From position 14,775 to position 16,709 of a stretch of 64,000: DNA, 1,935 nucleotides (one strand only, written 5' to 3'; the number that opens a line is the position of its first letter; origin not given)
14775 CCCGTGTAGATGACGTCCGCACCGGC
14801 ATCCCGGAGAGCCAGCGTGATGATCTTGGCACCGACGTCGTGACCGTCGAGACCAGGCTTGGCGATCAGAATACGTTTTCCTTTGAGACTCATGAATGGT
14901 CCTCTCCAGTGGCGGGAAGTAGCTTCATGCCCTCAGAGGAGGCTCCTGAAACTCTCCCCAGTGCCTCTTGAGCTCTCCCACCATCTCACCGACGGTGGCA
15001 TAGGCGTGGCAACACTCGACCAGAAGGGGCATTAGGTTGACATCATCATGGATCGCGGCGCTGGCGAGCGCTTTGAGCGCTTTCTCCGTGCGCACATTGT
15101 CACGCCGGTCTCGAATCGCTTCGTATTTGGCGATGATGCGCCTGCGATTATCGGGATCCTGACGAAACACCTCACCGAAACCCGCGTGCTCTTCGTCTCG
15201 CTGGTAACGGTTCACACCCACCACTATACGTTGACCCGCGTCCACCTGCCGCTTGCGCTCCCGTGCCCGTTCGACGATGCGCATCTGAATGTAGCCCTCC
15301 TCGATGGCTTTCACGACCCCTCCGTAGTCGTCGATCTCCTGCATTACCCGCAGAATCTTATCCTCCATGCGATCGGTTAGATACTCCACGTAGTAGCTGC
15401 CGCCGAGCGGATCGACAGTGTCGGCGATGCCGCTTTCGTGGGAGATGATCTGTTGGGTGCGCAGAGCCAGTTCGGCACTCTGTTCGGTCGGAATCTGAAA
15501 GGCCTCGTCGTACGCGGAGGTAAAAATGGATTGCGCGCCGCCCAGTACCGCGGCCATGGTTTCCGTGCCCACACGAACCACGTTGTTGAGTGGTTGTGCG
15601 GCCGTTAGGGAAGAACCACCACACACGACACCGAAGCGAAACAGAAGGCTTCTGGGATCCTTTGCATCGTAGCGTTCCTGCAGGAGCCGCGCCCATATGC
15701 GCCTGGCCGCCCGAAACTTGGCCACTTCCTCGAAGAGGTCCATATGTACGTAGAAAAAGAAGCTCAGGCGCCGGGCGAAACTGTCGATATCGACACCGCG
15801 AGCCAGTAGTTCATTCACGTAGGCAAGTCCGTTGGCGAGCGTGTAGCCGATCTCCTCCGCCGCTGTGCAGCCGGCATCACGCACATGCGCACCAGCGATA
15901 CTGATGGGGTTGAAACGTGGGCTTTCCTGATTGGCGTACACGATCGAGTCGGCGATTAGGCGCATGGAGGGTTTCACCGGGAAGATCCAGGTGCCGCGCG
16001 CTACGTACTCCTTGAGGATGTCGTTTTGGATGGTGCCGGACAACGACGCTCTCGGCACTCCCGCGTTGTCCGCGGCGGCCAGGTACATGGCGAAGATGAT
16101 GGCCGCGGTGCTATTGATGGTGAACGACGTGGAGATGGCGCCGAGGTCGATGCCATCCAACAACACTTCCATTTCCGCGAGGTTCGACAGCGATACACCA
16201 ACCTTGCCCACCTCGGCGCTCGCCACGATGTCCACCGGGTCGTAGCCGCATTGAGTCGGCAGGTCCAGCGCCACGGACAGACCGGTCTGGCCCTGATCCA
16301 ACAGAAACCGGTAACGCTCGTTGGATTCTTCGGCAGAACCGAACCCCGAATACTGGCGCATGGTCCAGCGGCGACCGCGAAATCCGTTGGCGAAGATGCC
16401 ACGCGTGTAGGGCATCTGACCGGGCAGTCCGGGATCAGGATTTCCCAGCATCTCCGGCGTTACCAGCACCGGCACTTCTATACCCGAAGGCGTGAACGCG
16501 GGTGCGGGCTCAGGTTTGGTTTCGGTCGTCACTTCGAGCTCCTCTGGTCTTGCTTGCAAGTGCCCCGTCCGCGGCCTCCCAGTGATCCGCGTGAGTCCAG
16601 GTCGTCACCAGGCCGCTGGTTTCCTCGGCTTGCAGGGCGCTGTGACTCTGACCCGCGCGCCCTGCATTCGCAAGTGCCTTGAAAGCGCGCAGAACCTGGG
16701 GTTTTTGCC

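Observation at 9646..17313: Two split acyl-CoA mutases in one co-directional array with a single MeaB chaperone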

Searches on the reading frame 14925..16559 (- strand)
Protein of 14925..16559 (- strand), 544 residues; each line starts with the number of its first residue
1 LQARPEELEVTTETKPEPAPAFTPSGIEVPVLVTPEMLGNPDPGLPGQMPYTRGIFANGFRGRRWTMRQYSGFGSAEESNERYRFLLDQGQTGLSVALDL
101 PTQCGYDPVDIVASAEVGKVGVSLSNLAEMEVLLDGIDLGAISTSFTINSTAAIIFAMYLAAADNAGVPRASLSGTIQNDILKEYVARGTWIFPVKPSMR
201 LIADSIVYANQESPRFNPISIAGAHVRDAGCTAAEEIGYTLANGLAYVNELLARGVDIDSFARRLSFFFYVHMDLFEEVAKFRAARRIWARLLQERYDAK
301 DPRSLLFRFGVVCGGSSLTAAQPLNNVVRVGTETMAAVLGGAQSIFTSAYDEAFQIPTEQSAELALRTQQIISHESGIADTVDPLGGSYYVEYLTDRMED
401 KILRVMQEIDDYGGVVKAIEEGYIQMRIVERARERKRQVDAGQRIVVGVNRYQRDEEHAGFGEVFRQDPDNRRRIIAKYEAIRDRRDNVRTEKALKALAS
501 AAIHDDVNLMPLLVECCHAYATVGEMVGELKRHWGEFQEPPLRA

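Call 4: search_protein_families(library=pfam, proteins=[window:14925-16559:-], max_evalue=0.01)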
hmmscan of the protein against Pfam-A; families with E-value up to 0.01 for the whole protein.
window:14925-16559:- (544 aa): 1 family
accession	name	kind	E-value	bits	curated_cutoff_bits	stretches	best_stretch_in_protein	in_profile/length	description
PF01642.28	MM_CoA_mutase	-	1.6e-195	651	22.1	1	23-535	2-512/512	Methylmalonyl-CoA mutase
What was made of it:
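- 14925..16559 (-): large1: family-1 acyl-CoA mutase large subunit (probable start 16532). It matches PF01642 at 651 bits (call 4).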

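Call 5: search_protein_families(library=ncbifam, proteins=[window:14925-16559:-], max_evalue=0.01)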
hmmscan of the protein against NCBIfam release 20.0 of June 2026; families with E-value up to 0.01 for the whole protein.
window:14925-16559:- (544 aa): 4 families
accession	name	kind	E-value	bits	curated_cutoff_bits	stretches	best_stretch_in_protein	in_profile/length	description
TIGR00641.1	acid_CoA_mut_N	subfamily_domain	4.7e-193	642.2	303.8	1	43-540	28-525/528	methylmalonyl-CoA mutase N-terminal domain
NF006944.0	PRK09426.1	equivalog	1.1e-167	559.2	876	1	21-539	35-553/721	methylmalonyl-CoA mutase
NF045497.1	IsobCoAmut_IcmF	equivalog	9.9e-83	278.6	1500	1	45-518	555-1054/1076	fused isobutyryl-CoA mutase/GTPase IcmF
TIGR00642.1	mmCoA_mut_beta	equivalog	3.1e-56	190.9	617.25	1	23-489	46-492/620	methylmalonyl-CoA mutase small subunit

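Call 10: search_solved_structures(query=window:14925-16559:-, show_alignments=2)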
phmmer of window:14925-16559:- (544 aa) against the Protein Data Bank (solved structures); distinct sequences matched with E-value up to 0.001: 11.
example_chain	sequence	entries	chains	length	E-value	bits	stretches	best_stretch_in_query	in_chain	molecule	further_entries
4r3u_A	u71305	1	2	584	5.4e-148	497.1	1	42-542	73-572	2-hydroxyisobutyryl-CoA mutase large subunit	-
8gju_J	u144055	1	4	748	4.3e-131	441.4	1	15-538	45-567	Methylmalonyl-CoA mutase, mitochondrial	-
2xij_A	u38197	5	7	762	4.6e-131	441.3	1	15-538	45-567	METHYLMALONYL-COA MUTASE, MITOCHONDRIAL | Methylmalonyl-CoA mutase, mitochondrial precursor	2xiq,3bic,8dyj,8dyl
6oxc_A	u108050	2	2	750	1.5e-120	406.6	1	16-537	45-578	Methylmalonyl-CoA mutase large subunit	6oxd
1req_A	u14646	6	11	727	1.5e-110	373.6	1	47-537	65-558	METHYLMALONYL-COA MUTASE | PROTEIN (METHYLMALONYL-COA MUTASE)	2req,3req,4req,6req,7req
5req_A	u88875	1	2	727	5.2e-110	371.8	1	47-537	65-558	PROTEIN (METHYLMALONYL-COA MUTASE ALPHA-SUBUNIT)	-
1e1c_A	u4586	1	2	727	3.6e-109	369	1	47-537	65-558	METHYLMALONYL-COA MUTASE ALPHA CHAIN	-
8ssl_A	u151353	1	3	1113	1.8e-65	224.8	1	44-518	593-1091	Fused isobutyryl-CoA mutase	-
4xc6_A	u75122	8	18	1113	1.8e-65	224.8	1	44-518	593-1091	Isobutyryl-CoA mutase fused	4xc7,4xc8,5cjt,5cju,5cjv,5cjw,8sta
6oxc_B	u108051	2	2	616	6.5e-26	94.3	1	216-488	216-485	Methylmalonyl-CoA mutase small subunit mutA | Methylmalonyl-CoA mutase small subunit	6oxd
1e1c_B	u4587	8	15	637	7e-25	90.9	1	196-438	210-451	METHYLMALONYL-COA MUTASE BETA CHAIN | METHYLMALONYL-COA MUTASE | PROTEIN (METHYLMALONYL-COA MUTASE BETA-SUBUNIT)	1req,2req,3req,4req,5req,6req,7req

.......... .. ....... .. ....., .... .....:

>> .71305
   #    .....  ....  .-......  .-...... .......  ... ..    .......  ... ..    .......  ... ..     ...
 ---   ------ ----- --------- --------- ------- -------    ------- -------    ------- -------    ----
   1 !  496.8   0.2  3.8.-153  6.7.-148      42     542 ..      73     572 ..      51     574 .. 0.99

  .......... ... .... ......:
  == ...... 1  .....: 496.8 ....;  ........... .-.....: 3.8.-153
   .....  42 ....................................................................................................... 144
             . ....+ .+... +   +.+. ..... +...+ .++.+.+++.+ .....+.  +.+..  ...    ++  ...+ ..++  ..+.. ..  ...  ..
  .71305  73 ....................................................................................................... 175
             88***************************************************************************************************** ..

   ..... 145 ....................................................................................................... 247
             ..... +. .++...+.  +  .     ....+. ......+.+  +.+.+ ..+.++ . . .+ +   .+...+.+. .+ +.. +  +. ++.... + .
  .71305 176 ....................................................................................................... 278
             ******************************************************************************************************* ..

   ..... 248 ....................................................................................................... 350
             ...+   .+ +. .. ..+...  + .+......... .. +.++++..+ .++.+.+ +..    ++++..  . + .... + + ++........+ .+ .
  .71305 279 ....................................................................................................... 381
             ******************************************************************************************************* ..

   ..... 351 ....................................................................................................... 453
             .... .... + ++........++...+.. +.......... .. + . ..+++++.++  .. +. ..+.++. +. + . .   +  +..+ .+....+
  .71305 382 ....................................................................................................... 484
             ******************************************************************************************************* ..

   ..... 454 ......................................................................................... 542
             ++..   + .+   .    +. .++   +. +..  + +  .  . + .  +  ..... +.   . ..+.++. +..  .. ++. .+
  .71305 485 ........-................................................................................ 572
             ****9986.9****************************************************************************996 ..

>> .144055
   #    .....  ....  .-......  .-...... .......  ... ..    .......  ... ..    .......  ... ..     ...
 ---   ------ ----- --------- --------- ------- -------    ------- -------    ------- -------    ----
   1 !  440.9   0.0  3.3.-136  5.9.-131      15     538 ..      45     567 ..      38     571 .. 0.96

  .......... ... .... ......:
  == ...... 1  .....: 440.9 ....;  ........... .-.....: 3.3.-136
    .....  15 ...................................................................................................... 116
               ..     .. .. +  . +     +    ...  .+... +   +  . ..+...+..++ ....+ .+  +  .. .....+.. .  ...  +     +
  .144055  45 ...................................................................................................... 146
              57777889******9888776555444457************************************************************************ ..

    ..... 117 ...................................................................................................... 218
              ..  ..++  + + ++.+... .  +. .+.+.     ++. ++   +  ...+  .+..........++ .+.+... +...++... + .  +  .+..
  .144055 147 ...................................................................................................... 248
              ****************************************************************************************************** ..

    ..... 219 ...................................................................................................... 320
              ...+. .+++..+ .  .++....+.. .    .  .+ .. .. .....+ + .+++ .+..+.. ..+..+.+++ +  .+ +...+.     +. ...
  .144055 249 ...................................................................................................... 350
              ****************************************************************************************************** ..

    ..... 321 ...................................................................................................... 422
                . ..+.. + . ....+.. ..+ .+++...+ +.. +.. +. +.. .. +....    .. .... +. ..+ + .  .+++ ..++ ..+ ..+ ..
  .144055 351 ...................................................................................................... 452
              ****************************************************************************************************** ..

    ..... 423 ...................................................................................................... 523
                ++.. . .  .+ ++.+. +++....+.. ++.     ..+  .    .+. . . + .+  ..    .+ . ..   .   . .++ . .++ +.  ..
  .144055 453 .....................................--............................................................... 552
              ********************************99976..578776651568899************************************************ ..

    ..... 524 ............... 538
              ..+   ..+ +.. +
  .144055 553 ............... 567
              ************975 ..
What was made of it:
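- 14925..16559 (-): The best PDB match is HcmA 4r3u, E = 5e-148 (call 10).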

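Call 19: find_homologous_proteins(query=window:14925-16559:-)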
Query window:14925-16559:- (544 aa): 8000 proteins with E <= 0.001 among 8000 candidates; the best 120 are listed.
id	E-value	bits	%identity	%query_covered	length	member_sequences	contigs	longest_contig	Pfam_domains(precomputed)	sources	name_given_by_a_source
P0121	0.0e+0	1200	100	98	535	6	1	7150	PF01642.29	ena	-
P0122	8.0e-293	990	83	96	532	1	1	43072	PF01642.29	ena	-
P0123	1.3e-286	969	80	98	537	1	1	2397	PF01642.29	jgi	-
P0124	4.5e-284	961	80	96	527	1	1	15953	PF01642.29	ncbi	-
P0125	2.0e-283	959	80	96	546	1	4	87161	PF01642.29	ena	-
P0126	2.4e-283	959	80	96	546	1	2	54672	PF01642.29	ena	-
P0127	4.2e-281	951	78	97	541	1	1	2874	PF01642.29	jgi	jgi:methylmalonyl-CoA mutase N-terminal domain/subunit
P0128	1.6e-280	949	79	96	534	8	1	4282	PF01642.29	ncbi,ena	-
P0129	5.0e-278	941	79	96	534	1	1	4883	PF01642.29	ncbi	-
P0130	4.4e-276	935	78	96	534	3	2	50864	PF01642.29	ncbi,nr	ncbi:MAG: methylmalonyl-CoA mutase [Gammaproteobacteria bacterium]|nr:methylmalonyl-CoA mutase [Gamm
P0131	1.3e-270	917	75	97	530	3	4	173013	PF01642.29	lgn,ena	-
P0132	1.7e-269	913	75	96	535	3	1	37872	PF01642.29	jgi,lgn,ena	-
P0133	6.7e-269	911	77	96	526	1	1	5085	PF01642.29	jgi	jgi:methylmalonyl-CoA mutase N-terminal domain/subunit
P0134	9.8e-269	910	75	95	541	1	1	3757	PF01642.29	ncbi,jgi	-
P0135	1.2e-268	910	76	97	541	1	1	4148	PF01642.29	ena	-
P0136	2.1e-268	909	76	97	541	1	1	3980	PF01642.29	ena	-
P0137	3.6e-268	909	76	97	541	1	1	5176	PF01642.29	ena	-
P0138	1.1e-266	904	75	97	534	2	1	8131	PF01642.29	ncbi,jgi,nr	ncbi:MAG: methylmalonyl-CoA mutase family protein [Alphaproteobacteria bacterium]|jgi:methylmalonyl-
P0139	4.2e-266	902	75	96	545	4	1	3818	PF01642.29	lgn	-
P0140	1.1e-265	900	76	97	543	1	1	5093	PF01642.29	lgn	-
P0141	2.6e-265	899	74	97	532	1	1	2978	PF01642.29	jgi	jgi:methylmalonyl-CoA mutase N-terminal domain/subunit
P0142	4.0e-265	899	74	98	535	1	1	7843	PF01642.29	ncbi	ncbi:MAG: acyl-CoA mutase large subunit family protein [Gammaproteobacteria bacterium]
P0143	3.8e-264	895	75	96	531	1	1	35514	PF01642.29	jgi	jgi:methylmalonyl-CoA mutase N-terminal domain/subunit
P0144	4.4e-264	895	74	97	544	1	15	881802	PF01642.29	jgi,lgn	jgi:methylmalonyl-CoA mutase N-terminal domain/subunit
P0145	5.4e-264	895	75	96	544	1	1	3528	PF01642.29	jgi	jgi:methylmalonyl-CoA mutase N-terminal domain/subunit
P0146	1.0e-263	894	75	95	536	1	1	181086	PF01642.29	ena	-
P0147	1.2e-263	894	74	97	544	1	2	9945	PF01642.29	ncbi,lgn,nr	ncbi:MAG: methylmalonyl-CoA mutase [Rhodospirillales bacterium]|nr:methylmalonyl-CoA mutase [Rhodosp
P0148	1.3e-263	894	74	96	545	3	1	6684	PF01642.29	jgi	jgi:methylmalonyl-CoA mutase N-terminal domain/subunit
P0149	1.4e-263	893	74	98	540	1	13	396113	PF01642.29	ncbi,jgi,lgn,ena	jgi:methylmalonyl-CoA mutase, N-terminal domain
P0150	1.4e-263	893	75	96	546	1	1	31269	PF01642.29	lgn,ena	-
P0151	1.6e-263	893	74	98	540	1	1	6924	PF01642.29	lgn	-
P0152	1.9e-263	893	72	99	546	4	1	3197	PF01642.29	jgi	jgi:methylmalonyl-CoA mutase N-terminal domain/subunit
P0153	2.4e-263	893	75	97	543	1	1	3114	PF01642.29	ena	-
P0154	2.5e-263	893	74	96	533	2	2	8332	PF01642.29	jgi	jgi:methylmalonyl-CoA mutase N-terminal domain/subunit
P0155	3.0e-263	892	74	97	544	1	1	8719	PF01642.29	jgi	-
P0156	3.0e-263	892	74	97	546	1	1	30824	PF01642.29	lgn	-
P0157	3.2e-263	892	74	97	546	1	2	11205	PF01642.29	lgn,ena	-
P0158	3.8e-263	892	74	97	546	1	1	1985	PF01642.29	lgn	-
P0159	4.5e-263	892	75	97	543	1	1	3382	PF01642.29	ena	-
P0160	5.0e-263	892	74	95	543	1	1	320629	PF01642.29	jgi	jgi:methylmalonyl-CoA mutase N-terminal domain/subunit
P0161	5.8e-263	891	75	97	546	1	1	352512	PF01642.29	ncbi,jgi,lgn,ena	jgi:methylmalonyl-CoA mutase N-terminal domain/subunit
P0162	6.7e-263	891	72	99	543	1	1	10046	PF01642.29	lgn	-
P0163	9.0e-263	891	74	97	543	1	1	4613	PF01642.29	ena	-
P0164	1.1e-262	891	74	97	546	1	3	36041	PF01642.29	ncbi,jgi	ncbi:MAG: acyl-CoA mutase large subunit family protein [Gammaproteobacteria bacterium]|jgi:methylmal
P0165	1.1e-262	890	74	97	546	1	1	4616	PF01642.29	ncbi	-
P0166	1.2e-262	890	74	97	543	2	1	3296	PF01642.29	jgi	jgi:methylmalonyl-CoA mutase N-terminal domain/subunit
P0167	2.5e-262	889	74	96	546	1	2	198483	PF01642.29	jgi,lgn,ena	-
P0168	2.8e-262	889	74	99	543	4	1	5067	PF01642.29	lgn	-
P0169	6.6e-262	888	74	95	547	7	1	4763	PF01642.29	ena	-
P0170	6.8e-262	888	74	97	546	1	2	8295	PF01642.29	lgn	-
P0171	7.5e-262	888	75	95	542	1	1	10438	PF01642.29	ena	-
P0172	8.8e-262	887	74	97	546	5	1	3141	PF01642.29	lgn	-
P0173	9.9e-262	887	75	95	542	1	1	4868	PF01642.29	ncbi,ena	-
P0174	1.5e-261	887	73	97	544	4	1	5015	PF01642.29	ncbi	-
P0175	1.5e-261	887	74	97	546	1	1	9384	PF01642.29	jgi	-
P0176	1.5e-261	887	75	97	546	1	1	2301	PF01642.29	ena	-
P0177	1.7e-261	887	75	95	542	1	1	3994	PF01642.29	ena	-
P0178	2.0e-261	886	73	97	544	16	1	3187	PF01642.29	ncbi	-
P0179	2.6e-261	886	73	97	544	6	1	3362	PF01642.29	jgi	jgi:methylmalonyl-CoA mutase N-terminal domain/subunit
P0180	2.8e-261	886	72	98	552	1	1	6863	PF01642.29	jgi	jgi:methylmalonyl-CoA mutase N-terminal domain/subunit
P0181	3.3e-261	886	74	95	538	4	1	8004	PF01642.29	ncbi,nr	ncbi:MAG TPA: methylmalonyl-CoA mutase family protein [Candidatus Binataceae bacterium]|nr:methylmal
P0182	4.1e-261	885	75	96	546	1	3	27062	PF01642.29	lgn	-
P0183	6.0e-261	885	73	98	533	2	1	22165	PF01642.29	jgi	-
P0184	7.1e-261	884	74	97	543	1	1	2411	PF01642.29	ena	-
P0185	1.3e-260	884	72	99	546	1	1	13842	PF01642.29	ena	-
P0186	1.6e-260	883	76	95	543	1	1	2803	PF01642.29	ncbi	ncbi:MAG: methylmalonyl-CoA mutase family protein [bacterium]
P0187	2.4e-260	883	75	95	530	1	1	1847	PF01642.29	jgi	jgi:methylmalonyl-CoA mutase N-terminal domain/subunit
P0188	2.8e-260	883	76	95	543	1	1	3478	PF01642.29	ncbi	-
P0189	2.9e-260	882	73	96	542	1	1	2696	PF01642.29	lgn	-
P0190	2.9e-260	882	74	97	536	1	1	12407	PF01642.29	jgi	-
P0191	3.3e-260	882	73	97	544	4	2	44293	PF01642.29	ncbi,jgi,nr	ncbi:MAG: methylmalonyl-CoA mutase family protein [Alphaproteobacteria bacterium]|jgi:methylmalonyl-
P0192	3.7e-260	882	75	95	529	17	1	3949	PF01642.29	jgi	jgi:methylmalonyl-CoA mutase N-terminal domain/subunit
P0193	3.9e-260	882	72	97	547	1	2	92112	PF01642.29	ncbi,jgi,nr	ncbi:MAG: methylmalonyl-CoA mutase family protein [Alphaproteobacteria bacterium]|jgi:methylmalonyl-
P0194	4.1e-260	882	75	96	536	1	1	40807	PF01642.29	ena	-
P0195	4.1e-260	882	74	96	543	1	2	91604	PF01642.29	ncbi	ncbi:MAG: methylmalonyl-CoA mutase family protein [Beijerinckiaceae bacterium]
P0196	4.8e-260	882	72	97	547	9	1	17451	PF01642.29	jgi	-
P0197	5.6e-260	882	75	95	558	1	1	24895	PF01642.29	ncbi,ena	-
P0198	6.8e-260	881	74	96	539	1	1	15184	PF01642.29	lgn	-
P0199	9.1e-260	881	71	99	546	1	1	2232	PF01642.29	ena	-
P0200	9.9e-260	881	74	96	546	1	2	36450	PF01642.29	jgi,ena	-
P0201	1.0e-259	881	73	97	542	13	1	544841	PF01642.29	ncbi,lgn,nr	ncbi:MAG: methylmalonyl-CoA mutase [Rhizobiales bacterium]|nr:methylmalonyl-CoA mutase [Hyphomicrobi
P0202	1.5e-259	880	71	97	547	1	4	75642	PF01642.29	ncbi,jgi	jgi:methylmalonyl-CoA mutase N-terminal domain/subunit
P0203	3.5e-259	879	73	97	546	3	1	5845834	PF01642.29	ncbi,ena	-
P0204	4.0e-259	879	69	98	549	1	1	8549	PF01642.29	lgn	-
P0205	5.4e-259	878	74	97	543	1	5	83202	PF01642.29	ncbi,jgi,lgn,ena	jgi:methylmalonyl-CoA mutase N-terminal domain/subunit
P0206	1.0e-258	877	74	97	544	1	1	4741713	PF01642.29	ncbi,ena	-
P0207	1.4e-258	877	73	96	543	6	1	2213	PF01642.29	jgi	jgi:methylmalonyl-CoA mutase N-terminal domain/subunit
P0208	1.5e-258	877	73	97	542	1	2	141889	PF01642.29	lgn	-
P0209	1.7e-258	877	71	98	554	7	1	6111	PF01642.29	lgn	-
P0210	1.9e-258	876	73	96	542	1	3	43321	PF01642.29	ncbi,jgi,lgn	-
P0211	4.3e-258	875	72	98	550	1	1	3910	PF01642.29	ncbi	-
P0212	5.8e-258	875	71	99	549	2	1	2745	PF01642.29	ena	-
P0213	7.0e-258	875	71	95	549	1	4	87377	PF01642.29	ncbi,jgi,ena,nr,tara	ncbi:MAG: methylmalonyl-CoA mutase [Alphaproteobacteria bacterium]|nr:methylmalonyl-CoA mutase [Alph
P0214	9.4e-258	874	73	98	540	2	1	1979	PF01642.29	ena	-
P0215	1.2e-257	874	71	97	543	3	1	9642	PF01642.29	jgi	jgi:methylmalonyl-CoA mutase N-terminal domain/subunit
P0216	1.6e-257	873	71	97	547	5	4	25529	PF01642.29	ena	-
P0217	1.7e-257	873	72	98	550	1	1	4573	PF01642.29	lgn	-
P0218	2.0e-257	873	71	97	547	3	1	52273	PF01642.29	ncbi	-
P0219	2.4e-257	873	69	99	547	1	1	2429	PF01642.29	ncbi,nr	ncbi:MAG: methylmalonyl-CoA mutase [Rhodospirillaceae bacterium]|nr:methylmalonyl-CoA mutase [Rhodos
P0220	2.4e-257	873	70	97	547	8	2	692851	PF01642.29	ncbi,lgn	ncbi:MAG: acyl-CoA mutase large subunit family protein [Alphaproteobacteria bacterium]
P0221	2.6e-257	873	71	97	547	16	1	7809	PF01642.29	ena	-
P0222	2.8e-257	873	71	99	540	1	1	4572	PF01642.29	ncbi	-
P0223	2.9e-257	873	71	99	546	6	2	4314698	PF01642.29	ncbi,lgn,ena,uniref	ncbi:acyl-CoA mutase large subunit family protein [Roseovarius sp.]|uniref:acyl-CoA mutase large sub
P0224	3.1e-257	872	71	97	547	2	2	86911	PF01642.29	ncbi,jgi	jgi:methylmalonyl-CoA mutase N-terminal domain/subunit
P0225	3.7e-257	872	69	99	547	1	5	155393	PF01642.29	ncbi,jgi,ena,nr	ncbi:MAG: methylmalonyl-CoA mutase [Rhodospirillaceae bacterium]|jgi:methylmalonyl-CoA mutase N-term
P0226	3.8e-257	872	71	99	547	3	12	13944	PF01642.29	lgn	-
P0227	4.8e-257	872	69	99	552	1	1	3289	PF01642.29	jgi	-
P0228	5.2e-257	872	73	95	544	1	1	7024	PF01642.29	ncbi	-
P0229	5.8e-257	872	72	97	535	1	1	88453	PF01642.29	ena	-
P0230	9.3e-257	871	74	95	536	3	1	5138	PF01642.29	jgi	-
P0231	9.7e-257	871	71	97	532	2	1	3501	PF01642.29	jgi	jgi:methylmalonyl-CoA mutase N-terminal domain/subunit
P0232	1.2e-256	871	72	99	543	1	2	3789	PF01642.29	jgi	jgi:methylmalonyl-CoA mutase, N-terminal domain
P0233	1.4e-256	870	70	98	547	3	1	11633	PF01642.29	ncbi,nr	ncbi:MAG: methylmalonyl-CoA mutase [Alphaproteobacteria bacterium]|nr:methylmalonyl-CoA mutase [Alph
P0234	2.1e-256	870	71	97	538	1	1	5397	PF01642.29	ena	-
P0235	2.1e-256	870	73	95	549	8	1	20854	PF01642.29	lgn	-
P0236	2.2e-256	870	70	98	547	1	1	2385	PF01642.29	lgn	-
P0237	2.6e-256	869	74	95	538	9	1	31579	PF01642.29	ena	-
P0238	3.2e-256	869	71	97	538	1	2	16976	PF01642.29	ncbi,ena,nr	ncbi:MAG: methylmalonyl-CoA mutase [Gammaproteobacteria bacterium]|nr:methylmalonyl-CoA mutase [Gamm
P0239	3.6e-256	869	70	95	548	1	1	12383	PF01642.29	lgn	-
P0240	4.5e-256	869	71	96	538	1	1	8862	PF01642.29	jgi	jgi:methylmalonyl-CoA mutase N-terminal domain/subunit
